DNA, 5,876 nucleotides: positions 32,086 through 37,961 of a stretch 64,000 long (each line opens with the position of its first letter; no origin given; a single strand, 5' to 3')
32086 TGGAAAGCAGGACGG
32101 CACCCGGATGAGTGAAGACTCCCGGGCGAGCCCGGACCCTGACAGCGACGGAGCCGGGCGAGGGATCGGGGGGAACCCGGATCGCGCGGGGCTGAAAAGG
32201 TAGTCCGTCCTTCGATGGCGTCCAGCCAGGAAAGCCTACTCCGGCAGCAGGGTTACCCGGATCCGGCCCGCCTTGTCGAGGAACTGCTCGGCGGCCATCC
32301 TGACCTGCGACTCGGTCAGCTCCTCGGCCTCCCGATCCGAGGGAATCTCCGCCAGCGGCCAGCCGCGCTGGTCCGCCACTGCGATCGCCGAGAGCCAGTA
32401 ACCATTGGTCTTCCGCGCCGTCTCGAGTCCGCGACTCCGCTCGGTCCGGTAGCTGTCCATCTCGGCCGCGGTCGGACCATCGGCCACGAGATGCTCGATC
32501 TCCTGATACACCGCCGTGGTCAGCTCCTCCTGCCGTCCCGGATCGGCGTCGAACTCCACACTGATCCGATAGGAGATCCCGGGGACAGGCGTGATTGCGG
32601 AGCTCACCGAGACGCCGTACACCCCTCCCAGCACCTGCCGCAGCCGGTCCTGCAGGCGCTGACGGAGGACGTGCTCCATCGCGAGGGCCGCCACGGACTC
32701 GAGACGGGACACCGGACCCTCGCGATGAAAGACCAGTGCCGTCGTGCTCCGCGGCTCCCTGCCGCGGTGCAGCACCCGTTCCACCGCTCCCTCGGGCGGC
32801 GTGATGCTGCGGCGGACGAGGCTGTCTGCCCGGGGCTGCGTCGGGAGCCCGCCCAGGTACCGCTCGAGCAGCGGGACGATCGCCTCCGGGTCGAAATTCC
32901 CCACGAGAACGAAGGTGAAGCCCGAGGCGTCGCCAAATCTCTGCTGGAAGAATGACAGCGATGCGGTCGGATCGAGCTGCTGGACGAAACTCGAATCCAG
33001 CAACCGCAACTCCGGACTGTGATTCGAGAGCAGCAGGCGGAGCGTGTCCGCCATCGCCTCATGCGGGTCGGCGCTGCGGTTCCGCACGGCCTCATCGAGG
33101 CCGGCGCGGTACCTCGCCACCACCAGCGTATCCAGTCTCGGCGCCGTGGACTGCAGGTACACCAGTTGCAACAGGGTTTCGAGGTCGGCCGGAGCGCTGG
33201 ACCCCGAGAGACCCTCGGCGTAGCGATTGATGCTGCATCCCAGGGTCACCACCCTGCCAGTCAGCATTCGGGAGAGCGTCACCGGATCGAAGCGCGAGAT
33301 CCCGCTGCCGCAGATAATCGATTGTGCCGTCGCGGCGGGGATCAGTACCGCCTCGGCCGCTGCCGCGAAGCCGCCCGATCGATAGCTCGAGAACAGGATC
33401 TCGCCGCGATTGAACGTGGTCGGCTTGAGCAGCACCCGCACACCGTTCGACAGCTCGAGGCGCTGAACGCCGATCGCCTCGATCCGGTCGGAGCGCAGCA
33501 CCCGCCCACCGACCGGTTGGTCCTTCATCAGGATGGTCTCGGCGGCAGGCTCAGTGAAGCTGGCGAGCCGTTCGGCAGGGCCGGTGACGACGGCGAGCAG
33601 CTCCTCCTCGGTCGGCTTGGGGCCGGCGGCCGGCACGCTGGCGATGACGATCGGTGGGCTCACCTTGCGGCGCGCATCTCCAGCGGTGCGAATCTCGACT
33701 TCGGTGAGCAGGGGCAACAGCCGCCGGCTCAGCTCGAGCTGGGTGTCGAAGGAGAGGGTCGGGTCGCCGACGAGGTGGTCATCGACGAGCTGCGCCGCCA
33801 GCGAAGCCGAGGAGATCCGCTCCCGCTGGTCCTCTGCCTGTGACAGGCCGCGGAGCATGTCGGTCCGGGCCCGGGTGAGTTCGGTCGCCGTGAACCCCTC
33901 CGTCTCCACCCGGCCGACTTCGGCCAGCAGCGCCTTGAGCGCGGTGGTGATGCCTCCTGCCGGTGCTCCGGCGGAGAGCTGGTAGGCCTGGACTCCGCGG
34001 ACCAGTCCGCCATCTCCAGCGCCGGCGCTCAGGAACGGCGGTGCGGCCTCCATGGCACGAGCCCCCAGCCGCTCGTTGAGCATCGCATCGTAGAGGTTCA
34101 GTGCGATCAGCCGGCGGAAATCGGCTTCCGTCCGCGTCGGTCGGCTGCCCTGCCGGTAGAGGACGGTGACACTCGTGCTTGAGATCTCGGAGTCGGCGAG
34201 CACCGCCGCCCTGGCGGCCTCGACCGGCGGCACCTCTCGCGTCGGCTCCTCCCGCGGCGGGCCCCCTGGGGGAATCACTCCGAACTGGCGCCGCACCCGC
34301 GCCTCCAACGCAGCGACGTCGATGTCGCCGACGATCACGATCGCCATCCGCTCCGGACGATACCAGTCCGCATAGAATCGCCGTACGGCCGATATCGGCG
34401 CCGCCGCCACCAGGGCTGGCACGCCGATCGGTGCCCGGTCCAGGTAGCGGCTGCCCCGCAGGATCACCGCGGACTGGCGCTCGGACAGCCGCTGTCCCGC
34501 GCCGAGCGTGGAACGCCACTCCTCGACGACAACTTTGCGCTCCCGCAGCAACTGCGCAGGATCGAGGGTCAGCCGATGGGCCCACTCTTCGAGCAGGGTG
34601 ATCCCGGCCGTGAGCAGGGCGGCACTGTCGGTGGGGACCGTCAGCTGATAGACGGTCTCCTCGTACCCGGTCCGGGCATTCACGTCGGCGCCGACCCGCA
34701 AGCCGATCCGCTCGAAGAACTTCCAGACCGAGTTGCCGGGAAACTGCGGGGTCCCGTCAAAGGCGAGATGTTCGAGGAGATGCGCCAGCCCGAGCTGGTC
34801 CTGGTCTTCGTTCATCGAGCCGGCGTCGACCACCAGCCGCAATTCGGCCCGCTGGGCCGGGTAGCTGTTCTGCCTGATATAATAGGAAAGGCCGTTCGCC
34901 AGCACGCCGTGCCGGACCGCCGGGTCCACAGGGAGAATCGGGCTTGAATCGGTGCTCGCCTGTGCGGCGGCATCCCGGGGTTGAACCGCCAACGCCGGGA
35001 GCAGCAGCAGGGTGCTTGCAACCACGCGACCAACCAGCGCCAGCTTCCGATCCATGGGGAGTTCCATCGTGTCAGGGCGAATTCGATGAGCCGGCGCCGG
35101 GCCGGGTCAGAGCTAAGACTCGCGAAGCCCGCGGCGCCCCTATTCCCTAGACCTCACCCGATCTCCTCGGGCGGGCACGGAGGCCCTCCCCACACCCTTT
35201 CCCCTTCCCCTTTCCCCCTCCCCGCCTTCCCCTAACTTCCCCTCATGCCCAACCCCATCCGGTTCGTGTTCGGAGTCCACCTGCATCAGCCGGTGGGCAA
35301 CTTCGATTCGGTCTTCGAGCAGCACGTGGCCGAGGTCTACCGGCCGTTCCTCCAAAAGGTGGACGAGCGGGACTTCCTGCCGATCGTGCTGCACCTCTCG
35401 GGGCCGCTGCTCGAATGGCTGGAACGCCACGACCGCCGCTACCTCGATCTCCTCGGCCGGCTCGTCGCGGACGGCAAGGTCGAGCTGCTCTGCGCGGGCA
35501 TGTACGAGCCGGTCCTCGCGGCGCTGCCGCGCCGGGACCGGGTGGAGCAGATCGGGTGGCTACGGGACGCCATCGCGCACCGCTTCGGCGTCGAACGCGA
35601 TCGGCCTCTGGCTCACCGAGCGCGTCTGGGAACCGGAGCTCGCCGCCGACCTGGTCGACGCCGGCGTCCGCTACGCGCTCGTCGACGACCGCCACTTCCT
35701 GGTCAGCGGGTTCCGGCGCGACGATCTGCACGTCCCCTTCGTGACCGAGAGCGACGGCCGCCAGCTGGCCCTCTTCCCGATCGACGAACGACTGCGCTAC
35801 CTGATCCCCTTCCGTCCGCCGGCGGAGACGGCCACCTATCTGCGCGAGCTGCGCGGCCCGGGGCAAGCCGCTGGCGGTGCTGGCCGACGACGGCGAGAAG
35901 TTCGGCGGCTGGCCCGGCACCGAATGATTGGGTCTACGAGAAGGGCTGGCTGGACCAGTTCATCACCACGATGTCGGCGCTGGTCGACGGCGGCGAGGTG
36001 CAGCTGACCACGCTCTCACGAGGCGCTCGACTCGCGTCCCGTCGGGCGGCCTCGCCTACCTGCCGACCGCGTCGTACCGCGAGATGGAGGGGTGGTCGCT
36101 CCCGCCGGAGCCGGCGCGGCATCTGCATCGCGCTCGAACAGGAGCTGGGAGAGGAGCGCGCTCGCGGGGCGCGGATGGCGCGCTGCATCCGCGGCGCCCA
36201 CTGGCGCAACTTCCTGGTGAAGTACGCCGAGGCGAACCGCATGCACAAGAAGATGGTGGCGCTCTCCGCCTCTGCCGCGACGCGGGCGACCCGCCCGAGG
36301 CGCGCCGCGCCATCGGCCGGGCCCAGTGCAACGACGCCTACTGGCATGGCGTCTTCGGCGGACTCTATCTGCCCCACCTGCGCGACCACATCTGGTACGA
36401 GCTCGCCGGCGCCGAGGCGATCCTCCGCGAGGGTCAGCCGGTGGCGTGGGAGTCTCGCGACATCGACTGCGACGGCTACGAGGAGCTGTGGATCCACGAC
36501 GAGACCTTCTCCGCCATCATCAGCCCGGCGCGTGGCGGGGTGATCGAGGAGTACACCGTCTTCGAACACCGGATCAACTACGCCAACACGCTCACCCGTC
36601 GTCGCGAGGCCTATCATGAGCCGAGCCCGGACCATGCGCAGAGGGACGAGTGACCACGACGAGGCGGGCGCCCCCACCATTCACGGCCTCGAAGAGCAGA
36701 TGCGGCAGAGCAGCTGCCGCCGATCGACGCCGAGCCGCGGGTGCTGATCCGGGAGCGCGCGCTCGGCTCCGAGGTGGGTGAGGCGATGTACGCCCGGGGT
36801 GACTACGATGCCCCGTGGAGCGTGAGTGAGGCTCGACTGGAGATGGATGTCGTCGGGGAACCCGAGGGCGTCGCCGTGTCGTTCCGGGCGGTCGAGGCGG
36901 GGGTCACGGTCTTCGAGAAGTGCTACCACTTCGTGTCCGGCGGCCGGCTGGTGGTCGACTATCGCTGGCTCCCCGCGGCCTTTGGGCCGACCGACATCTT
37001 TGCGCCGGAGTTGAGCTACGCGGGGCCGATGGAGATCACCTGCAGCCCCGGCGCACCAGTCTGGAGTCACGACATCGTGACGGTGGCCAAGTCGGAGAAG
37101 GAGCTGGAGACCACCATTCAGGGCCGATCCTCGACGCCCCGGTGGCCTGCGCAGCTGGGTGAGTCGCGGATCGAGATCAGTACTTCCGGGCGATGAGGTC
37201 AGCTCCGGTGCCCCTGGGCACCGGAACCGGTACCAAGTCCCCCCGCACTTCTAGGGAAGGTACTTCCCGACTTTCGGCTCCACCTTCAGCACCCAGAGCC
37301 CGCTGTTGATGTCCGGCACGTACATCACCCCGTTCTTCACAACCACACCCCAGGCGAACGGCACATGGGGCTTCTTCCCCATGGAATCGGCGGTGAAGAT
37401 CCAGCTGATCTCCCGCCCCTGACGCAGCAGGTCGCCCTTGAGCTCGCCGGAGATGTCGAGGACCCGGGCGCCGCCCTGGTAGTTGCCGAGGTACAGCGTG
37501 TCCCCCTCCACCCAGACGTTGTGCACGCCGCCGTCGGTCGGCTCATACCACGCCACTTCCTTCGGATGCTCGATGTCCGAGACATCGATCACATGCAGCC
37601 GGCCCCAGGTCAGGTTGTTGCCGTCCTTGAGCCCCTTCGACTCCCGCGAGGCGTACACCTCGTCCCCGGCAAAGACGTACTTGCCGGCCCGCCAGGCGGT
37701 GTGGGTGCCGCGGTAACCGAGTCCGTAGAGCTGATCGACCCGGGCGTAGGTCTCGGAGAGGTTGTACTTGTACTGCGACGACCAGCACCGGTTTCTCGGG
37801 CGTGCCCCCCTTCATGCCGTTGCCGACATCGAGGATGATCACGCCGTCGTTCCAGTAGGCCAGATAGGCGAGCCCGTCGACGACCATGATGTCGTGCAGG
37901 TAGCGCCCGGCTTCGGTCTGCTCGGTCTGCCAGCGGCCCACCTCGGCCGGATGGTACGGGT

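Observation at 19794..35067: SusC/SusD trans-envelope-signalling operon with peptidase-family cargo and no glycoside hydrolase: candidate peptide-directed utilisation system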

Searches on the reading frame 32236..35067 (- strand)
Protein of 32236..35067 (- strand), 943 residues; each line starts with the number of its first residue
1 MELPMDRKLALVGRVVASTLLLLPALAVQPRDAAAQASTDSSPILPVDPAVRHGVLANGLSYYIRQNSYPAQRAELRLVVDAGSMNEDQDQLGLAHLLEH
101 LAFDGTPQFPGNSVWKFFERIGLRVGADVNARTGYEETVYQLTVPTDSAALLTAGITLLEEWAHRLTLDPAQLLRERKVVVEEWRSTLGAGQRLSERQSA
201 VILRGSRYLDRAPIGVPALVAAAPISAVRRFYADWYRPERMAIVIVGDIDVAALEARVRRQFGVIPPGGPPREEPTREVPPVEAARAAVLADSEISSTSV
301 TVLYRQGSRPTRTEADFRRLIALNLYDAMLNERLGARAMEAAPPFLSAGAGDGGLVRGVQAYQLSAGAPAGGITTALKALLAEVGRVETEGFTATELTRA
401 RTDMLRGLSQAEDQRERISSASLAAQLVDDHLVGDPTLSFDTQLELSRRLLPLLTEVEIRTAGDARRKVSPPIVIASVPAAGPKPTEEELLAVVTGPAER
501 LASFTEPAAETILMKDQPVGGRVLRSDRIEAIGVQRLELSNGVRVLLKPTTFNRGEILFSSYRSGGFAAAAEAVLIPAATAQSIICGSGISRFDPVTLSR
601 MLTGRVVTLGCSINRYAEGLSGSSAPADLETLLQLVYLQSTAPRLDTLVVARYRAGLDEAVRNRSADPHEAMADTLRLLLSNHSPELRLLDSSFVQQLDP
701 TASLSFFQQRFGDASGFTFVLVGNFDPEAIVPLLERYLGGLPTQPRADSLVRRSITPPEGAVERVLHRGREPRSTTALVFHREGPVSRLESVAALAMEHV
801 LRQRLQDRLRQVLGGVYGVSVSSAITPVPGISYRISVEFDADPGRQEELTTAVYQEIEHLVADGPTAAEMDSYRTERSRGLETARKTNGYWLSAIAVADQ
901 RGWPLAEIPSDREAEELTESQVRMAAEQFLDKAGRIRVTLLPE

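Call 4: search_protein_families(library=pfam, proteins=[window:32236-35067:-], max_evalue=0.01)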
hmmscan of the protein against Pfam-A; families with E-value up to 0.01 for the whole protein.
window:32236-35067:- (943 aa): 2 families
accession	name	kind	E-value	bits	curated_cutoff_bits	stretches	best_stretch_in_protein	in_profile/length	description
PF05193.26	Peptidase_M16_C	-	4e-35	121.8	23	2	706-875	10-179/181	Peptidase M16 inactive domain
PF00675.25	Peptidase_M16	-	3.5e-23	82.6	22.3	1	66-185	5-116/149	Insulinase (Peptidase family M16)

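Call 6: search_protein_families(library=ncbifam, proteins=[window:32236-35067:-], max_evalue=0.01)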
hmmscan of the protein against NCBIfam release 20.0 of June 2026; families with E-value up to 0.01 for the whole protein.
window:32236-35067:- (943 aa): 3 families
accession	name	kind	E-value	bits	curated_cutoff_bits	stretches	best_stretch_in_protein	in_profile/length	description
TIGR02110.1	PQQ_syn_pqqF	equivalog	1.8e-18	66.7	320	1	54-283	3-228/697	pyrroloquinoline quinone biosynthesis protein PqqF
NF011681.0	PRK15101.1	equivalog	2.8e-08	32.3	765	1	72-185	64-171/961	pitrilysin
NF047421.1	YfmH_fam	equivalog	0.00017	20.9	250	0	230-261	186-217/425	EF-P 5-aminopentanol modification-associated protein YfmH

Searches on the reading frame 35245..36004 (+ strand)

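Call 27: search_protein_families(library=pfam, proteins=[window:35245-36004:+], max_evalue=0.001)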
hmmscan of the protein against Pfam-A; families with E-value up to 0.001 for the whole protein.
window:35245-36004:+ (253 aa): 1 family
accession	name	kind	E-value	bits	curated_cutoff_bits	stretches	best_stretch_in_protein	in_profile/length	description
PF03065.20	Glyco_hydro_57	-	1.2e-12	48.2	21.2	1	22-117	46-142/291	Glycosyl hydrolase family 57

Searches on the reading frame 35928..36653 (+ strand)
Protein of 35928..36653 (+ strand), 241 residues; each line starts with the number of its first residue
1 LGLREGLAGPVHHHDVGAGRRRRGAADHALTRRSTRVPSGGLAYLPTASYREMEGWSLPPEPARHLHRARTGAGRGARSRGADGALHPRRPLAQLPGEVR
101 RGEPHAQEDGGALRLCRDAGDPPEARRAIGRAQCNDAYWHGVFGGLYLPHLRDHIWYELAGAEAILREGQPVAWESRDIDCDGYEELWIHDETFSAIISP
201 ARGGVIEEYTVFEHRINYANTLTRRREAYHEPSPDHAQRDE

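Call 27: search_protein_families(library=pfam, proteins=[window:35928-36653:+], max_evalue=0.001)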
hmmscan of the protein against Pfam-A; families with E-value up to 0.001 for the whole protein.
window:35928-36653:+ (241 aa): 2 families
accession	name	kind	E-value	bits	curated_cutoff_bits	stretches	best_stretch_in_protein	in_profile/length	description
PF09095.17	AmyA-gluTrfs_C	-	9.6e-17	61.9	22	1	178-232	1-55/284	Alpha-amylase/4-alpha-glucanotransferase, C-terminal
PF09094.16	AmyA-A_glucT_m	-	3.8e-16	59.7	27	1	122-165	36-79/80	Alpha-amylase/4-alpha-glucanotransferase, middle domain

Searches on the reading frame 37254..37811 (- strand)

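Call 27: search_protein_families(library=pfam, proteins=[window:37254-37811:-], max_evalue=0.001)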
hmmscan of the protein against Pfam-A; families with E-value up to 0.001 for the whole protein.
window:37254-37811:- (186 aa): 1 family
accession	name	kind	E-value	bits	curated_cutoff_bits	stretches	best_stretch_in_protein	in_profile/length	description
PF08309.17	LVIVD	-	5.3e-05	22.9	20.2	0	94-121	2-29/42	LVIVD repeat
